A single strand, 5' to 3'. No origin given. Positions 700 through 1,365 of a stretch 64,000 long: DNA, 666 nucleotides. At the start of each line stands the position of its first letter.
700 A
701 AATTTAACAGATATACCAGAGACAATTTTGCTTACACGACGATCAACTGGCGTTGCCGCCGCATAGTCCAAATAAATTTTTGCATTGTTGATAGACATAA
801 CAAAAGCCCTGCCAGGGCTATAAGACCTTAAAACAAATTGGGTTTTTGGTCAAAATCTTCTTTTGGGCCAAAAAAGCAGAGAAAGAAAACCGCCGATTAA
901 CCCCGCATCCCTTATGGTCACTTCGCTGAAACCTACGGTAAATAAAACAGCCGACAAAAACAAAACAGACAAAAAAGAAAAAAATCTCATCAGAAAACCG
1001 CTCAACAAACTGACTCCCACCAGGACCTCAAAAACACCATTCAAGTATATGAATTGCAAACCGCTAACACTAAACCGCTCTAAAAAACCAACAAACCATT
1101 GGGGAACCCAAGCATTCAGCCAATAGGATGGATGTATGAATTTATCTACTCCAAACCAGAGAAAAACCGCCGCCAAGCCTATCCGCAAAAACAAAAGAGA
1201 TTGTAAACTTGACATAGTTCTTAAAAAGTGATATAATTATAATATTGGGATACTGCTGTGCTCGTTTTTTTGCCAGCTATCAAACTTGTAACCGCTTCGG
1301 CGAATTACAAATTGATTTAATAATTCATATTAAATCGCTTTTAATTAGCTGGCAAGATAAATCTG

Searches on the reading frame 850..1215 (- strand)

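Call 76: search_protein_families(library=pfam, proteins=[window:850-1215:-], max_evalue=0.001)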
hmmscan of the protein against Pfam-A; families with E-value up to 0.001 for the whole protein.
window:850-1215:- (121 aa): 1 family
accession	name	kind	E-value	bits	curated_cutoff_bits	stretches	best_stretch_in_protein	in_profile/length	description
PF07681.17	DoxX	-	3e-08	34.6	23.6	1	7-94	2-83/85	DoxX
